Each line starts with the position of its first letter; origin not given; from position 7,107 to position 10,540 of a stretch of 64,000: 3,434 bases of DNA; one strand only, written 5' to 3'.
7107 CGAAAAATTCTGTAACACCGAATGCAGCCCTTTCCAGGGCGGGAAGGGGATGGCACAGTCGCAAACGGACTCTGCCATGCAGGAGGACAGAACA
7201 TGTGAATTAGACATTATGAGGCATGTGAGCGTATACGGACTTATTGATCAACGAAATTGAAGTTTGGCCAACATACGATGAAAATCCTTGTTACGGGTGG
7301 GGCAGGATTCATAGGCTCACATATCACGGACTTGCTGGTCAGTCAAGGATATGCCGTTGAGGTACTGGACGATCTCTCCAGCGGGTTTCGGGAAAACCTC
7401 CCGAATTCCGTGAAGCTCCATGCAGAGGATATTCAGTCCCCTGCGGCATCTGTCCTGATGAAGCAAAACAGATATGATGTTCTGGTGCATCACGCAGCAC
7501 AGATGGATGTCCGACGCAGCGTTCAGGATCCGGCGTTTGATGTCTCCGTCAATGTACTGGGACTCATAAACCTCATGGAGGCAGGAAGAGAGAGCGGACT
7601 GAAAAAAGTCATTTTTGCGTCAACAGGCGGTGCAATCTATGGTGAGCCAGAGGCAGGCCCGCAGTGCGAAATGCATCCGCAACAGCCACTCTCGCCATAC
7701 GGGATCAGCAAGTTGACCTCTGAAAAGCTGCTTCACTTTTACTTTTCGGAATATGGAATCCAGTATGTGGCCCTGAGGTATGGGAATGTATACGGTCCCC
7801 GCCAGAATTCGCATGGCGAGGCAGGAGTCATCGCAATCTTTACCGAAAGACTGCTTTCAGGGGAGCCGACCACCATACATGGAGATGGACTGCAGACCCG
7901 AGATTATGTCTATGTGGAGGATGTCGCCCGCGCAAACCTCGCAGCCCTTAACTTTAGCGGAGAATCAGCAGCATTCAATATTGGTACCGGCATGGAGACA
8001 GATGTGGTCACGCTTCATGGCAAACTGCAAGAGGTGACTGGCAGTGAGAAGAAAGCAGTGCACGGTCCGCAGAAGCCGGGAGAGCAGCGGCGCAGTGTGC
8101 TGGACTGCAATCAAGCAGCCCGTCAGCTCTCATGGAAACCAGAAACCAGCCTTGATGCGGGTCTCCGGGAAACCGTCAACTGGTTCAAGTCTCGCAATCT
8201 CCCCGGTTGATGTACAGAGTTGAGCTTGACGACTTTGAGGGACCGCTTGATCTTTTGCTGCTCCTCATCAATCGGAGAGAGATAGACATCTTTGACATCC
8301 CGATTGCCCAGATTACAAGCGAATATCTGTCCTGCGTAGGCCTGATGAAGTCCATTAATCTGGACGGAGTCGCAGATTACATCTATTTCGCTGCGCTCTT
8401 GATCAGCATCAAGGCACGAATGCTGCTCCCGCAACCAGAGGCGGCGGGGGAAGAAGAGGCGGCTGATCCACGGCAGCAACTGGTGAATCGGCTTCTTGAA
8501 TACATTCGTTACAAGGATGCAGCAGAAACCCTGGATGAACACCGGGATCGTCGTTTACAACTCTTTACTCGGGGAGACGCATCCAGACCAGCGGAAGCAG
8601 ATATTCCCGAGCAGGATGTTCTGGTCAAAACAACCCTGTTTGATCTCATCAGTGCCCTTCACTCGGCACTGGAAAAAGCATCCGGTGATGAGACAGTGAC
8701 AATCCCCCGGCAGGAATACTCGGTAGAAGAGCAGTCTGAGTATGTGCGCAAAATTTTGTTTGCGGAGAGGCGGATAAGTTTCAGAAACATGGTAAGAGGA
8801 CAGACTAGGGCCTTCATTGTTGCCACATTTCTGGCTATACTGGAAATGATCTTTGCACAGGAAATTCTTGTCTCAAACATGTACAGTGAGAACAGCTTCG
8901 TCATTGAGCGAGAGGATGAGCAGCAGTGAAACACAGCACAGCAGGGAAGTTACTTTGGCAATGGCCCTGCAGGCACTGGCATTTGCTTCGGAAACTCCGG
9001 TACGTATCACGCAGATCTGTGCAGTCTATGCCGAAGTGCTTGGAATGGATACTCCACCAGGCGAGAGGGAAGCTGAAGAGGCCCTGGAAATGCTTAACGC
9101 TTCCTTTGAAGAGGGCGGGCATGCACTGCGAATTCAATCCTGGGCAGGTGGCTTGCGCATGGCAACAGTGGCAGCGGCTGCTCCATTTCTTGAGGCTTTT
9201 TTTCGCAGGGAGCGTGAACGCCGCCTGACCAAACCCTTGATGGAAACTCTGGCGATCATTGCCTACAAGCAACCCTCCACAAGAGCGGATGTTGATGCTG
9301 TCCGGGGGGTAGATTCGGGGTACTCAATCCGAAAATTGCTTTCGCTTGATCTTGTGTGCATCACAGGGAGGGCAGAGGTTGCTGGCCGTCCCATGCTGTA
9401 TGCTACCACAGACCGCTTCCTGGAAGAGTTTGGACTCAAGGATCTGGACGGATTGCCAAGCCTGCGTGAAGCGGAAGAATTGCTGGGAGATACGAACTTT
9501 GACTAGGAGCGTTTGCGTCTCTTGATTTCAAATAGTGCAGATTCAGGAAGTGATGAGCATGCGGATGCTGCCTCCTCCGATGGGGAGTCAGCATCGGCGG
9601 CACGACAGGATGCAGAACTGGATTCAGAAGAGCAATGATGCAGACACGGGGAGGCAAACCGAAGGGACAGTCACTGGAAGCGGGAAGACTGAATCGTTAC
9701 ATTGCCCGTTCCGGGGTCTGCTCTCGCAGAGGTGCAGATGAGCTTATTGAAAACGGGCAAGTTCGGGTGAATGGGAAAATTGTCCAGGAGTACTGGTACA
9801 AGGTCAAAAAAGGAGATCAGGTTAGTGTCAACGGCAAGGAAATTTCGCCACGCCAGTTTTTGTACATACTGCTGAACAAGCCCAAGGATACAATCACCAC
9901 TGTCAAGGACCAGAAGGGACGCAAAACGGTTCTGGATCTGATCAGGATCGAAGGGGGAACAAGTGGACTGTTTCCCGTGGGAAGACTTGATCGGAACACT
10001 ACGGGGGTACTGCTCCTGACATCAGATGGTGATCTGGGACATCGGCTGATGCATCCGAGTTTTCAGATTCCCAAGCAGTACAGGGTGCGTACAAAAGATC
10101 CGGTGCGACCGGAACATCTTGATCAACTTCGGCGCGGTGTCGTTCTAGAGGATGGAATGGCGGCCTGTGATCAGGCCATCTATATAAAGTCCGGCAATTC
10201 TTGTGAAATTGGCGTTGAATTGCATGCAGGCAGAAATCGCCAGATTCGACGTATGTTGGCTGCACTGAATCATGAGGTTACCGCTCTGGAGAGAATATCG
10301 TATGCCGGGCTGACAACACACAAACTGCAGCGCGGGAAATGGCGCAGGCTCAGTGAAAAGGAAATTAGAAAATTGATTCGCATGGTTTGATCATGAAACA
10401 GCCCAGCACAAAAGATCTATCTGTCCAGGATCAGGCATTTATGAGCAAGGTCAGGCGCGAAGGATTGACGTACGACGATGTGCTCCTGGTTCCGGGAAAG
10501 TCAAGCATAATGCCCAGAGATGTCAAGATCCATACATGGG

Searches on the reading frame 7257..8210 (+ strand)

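Call 36: search_protein_families(library=pfam, proteins=[window:7257-8210:+], max_evalue=0.001)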
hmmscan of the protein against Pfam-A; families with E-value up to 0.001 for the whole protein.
window:7257-8210:+ (317 aa): 7 families
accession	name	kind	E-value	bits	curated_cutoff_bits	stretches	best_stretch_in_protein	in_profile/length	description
PF01370.27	Epimerase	-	1.7e-59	201.6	20.9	1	10-243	1-240/240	NAD dependent epimerase/dehydratase family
PF16363.11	GDP_Man_Dehyd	-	9.2e-53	180.3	27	1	11-306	1-332/332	GDP-mannose 4,6 dehydratase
PF01073.25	3Beta_HSD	-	3e-18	66.3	22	1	11-231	1-229/280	3-beta hydroxysteroid dehydrogenase/isomerase family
PF02719.21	Polysacc_synt_2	-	1.5e-15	57.6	20.2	1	10-267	1-253/293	Polysaccharide biosynthesis protein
PF04321.23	RmlD_sub_bind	-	7.9e-15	55.1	27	1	8-231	1-197/287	RmlD substrate binding domain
PF07993.18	NAD_binding_4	-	5e-09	36.1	20.1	1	70-188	86-212/258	Male sterility protein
PF13460.12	NAD_binding_10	-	0.00043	20.6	27.2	1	14-178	1-146/184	NAD(P)H-binding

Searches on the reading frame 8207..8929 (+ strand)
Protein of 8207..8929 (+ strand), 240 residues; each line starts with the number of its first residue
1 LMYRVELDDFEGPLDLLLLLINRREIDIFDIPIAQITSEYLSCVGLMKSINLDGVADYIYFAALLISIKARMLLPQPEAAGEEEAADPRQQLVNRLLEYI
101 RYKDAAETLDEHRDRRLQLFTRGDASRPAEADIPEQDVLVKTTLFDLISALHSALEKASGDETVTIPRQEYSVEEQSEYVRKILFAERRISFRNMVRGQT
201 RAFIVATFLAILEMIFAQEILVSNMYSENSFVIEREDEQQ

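Call 36: search_protein_families(library=pfam, proteins=[window:8207-8929:+], max_evalue=0.001)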
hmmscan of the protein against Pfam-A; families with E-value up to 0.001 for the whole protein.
window:8207-8929:+ (240 aa): 1 family
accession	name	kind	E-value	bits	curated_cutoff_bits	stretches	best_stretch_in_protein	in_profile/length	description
PF02616.19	SMC_ScpA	-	1.2e-31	110.9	24.6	1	20-222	1-218/232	Segregation and condensation protein ScpA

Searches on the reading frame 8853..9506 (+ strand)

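Call 36: search_protein_families(library=pfam, proteins=[window:8853-9506:+], max_evalue=0.001)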
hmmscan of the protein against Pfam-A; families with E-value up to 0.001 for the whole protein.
window:8853-9506:+ (217 aa): 1 family
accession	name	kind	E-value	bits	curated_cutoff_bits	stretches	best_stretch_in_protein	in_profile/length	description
PF04079.22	SMC_ScpB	-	1.3e-42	145.5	27.4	1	39-204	3-160/160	Segregation and condensation complex subunit ScpB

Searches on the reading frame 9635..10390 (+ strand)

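Call 36: search_protein_families(library=pfam, proteins=[window:9635-10390:+], max_evalue=0.001)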
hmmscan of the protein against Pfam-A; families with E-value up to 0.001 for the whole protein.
window:9635-10390:+ (251 aa): 3 families
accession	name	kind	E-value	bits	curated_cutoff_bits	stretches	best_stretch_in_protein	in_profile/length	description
PF00849.27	PseudoU_synth_2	-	2.1e-21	77.2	26.8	1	77-210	2-152/152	RNA pseudouridylate synthase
PF01479.30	S4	-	1.8e-13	50.5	22.8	1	18-63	2-48/48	S4 domain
PF13275.11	S4_2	-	7.2e-05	23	24.6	1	36-70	28-62/65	S4 domain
